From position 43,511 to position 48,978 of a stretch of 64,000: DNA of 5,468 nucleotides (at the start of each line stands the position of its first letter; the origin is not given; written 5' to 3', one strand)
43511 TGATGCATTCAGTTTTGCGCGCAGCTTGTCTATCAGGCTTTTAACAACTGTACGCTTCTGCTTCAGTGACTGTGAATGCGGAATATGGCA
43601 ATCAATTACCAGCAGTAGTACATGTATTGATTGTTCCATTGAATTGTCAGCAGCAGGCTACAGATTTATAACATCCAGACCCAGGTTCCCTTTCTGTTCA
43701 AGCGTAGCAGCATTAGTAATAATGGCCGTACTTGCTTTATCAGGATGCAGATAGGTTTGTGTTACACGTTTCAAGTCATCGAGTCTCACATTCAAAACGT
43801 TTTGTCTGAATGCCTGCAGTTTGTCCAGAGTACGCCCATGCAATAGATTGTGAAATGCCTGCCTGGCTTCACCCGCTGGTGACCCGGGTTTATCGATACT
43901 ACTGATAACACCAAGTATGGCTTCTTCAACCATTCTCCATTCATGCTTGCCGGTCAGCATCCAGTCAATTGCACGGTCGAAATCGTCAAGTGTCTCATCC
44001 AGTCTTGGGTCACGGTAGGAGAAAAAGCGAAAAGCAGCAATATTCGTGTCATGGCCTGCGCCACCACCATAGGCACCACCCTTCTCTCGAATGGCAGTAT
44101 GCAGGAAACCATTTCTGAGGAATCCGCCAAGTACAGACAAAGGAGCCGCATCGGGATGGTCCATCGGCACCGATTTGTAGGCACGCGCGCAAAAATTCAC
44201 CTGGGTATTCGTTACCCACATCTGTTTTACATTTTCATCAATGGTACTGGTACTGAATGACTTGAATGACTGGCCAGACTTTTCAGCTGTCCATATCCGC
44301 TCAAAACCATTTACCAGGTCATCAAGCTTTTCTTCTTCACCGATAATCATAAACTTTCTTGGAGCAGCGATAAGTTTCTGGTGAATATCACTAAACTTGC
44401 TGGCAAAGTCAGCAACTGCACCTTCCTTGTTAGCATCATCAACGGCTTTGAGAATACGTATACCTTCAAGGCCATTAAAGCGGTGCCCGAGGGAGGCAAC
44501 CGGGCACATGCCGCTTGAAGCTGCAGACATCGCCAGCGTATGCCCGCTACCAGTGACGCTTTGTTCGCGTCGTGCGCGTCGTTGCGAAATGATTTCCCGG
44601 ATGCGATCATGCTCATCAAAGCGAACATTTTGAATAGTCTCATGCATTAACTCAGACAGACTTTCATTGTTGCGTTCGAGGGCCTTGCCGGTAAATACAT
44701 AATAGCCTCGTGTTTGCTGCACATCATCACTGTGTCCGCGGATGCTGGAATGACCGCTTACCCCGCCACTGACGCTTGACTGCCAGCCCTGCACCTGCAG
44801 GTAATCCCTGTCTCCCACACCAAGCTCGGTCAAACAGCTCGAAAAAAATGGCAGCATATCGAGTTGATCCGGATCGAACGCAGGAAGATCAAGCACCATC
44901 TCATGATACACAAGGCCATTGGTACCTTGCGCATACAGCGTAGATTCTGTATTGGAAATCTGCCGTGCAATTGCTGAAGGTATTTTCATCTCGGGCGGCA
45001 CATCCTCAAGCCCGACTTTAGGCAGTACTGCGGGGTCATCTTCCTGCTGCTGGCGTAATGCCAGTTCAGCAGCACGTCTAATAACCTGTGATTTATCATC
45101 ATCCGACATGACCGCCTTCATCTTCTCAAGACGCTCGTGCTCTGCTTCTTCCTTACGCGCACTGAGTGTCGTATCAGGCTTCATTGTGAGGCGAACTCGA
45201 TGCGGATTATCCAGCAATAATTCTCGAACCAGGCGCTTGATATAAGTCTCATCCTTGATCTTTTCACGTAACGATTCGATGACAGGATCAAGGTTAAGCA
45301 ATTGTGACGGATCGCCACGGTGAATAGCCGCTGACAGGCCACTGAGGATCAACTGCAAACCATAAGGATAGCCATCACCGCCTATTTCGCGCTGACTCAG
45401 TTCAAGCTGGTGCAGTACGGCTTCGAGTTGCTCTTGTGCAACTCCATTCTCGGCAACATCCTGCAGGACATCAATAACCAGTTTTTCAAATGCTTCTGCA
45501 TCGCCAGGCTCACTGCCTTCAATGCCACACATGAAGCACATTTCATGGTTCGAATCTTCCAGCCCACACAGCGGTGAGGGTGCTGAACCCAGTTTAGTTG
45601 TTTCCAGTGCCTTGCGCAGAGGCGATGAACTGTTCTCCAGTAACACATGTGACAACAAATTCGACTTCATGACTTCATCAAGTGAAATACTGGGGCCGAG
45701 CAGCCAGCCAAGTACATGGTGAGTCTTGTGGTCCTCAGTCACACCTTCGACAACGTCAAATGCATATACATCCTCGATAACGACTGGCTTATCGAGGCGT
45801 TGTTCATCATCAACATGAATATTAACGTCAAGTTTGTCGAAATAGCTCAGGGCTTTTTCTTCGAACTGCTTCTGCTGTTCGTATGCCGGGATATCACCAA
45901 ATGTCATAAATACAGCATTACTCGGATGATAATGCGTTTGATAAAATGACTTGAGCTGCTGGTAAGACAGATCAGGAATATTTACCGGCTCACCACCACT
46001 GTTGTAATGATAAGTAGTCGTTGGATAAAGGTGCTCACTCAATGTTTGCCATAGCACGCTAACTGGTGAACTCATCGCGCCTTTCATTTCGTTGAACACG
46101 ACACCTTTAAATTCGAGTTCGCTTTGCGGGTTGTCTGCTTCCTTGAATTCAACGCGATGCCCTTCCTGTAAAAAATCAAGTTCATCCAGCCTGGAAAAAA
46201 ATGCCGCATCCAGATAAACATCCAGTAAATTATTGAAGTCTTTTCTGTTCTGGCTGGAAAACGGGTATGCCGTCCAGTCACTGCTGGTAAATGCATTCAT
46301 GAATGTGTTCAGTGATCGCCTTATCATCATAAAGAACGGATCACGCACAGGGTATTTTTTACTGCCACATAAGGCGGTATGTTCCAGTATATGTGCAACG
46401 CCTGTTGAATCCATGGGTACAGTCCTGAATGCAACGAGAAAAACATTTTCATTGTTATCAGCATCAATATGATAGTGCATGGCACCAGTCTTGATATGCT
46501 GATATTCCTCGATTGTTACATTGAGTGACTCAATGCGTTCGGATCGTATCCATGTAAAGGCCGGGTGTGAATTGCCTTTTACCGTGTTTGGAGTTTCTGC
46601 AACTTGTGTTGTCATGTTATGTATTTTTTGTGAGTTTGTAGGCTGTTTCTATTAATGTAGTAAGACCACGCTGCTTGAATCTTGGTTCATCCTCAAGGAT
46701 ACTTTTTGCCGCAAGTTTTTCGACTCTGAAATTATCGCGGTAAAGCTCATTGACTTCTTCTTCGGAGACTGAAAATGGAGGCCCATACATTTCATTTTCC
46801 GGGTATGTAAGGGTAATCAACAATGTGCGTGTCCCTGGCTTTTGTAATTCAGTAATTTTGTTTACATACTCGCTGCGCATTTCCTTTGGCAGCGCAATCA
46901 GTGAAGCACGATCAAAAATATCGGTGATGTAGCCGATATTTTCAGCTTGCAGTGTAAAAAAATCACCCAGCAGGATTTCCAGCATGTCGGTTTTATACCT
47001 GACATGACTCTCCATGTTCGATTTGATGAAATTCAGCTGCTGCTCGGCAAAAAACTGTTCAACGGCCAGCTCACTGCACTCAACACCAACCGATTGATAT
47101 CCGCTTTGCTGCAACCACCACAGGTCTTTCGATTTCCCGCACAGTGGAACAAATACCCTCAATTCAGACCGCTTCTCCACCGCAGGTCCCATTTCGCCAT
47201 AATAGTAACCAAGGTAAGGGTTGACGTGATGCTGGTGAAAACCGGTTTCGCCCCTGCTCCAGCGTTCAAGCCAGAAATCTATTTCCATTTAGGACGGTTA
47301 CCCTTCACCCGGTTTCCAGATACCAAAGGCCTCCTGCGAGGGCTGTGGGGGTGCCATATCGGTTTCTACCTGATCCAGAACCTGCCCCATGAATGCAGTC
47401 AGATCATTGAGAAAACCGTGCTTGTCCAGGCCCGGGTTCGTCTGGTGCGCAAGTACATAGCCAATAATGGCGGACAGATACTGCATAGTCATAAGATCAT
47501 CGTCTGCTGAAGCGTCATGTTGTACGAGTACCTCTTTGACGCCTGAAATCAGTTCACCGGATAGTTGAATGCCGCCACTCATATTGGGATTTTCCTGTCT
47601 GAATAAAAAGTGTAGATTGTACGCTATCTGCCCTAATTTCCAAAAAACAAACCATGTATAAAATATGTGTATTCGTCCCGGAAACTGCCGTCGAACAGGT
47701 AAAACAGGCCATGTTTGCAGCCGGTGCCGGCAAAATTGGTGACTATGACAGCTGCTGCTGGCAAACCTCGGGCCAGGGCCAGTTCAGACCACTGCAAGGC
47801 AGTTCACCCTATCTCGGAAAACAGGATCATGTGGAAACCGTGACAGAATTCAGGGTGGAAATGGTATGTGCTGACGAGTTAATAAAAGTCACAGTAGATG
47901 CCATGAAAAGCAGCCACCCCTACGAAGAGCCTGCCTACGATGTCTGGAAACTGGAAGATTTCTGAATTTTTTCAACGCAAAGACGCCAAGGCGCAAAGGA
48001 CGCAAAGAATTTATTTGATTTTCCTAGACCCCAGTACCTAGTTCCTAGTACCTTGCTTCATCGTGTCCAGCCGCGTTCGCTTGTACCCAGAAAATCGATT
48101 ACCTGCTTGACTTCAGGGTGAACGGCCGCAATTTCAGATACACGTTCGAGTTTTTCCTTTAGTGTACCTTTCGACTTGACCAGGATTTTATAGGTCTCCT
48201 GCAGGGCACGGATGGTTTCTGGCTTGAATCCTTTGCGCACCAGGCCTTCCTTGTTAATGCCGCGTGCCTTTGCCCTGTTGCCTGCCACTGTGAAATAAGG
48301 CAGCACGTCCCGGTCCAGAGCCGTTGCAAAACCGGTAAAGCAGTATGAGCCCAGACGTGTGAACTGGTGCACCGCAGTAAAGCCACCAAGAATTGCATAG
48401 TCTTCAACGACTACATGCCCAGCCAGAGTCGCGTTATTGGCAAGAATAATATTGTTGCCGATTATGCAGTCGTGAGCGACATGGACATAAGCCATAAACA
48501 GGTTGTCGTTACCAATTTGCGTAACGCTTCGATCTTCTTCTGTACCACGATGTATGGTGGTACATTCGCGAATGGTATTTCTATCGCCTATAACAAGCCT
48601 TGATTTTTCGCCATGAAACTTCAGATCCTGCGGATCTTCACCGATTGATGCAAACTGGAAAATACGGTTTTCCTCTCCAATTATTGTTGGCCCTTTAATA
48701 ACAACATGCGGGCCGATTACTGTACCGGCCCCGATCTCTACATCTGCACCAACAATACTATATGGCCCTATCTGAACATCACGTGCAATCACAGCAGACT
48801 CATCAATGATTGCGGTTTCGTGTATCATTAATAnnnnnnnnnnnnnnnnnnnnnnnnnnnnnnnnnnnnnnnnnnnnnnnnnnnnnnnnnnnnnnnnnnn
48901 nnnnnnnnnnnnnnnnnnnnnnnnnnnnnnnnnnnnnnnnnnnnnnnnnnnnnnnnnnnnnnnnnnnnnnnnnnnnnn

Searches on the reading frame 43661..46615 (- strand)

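Call 19: search_protein_families(library=pfam, proteins=[window:43661-46615:-], max_evalue=0.00001)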
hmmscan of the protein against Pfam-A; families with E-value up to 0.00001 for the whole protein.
window:43661-46615:- (985 aa): 4 families
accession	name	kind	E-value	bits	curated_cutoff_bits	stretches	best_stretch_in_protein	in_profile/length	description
PF08367.16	M16C_assoc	-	9.8e-67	225.2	25.3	1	478-723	1-250/252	Peptidase M16C associated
PF05193.26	Peptidase_M16_C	-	7.5e-28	98.1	23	2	215-404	1-181/181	Peptidase M16 inactive domain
PF22516.1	PreP_C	-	8.1e-23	81.3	27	1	799-952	3-155/173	PreP C-terminal domain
PF00675.25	Peptidase_M16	-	2.1e-10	41.1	22.3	1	69-156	29-113/149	Insulinase (Peptidase family M16)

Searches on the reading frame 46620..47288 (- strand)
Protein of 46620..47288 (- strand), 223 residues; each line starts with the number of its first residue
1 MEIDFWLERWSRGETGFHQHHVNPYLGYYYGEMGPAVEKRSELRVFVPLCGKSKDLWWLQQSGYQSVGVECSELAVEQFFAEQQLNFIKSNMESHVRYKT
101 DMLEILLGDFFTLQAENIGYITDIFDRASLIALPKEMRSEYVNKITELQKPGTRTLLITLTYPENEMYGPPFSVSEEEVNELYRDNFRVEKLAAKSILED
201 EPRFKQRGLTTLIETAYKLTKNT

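Call 19: search_protein_families(library=pfam, proteins=[window:46620-47288:-], max_evalue=0.00001)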
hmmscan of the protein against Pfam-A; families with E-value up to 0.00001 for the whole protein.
window:46620-47288:- (223 aa): 1 family
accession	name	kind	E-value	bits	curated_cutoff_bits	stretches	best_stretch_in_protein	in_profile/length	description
PF05724.17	TPMT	-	9.1e-67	225.3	26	1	1-221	1-217/218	Thiopurine S-methyltransferase (TPMT)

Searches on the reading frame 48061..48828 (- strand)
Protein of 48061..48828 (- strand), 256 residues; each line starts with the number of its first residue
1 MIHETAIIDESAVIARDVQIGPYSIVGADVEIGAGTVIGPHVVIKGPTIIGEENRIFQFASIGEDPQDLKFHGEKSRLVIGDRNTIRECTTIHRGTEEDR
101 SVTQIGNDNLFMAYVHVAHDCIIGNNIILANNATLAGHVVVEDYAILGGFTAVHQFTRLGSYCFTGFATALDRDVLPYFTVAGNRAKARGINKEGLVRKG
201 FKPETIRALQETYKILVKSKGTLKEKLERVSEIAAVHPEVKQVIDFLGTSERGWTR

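Call 19: search_protein_families(library=pfam, proteins=[window:48061-48828:-], max_evalue=0.00001)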
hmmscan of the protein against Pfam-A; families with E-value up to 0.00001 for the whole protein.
window:48061-48828:- (256 aa): 2 families
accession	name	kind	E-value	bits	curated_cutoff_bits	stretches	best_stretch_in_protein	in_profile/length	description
PF00132.30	Hexapep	-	5.7e-30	102.2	27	2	12-46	2-36/36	Bacterial transferase hexapeptide (six repeats)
PF13720.11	Acetyltransf_11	-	1.7e-24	86.5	24.5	1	174-254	1-81/82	Udp N-acetylglucosamine O-acyltransferase; Domain 2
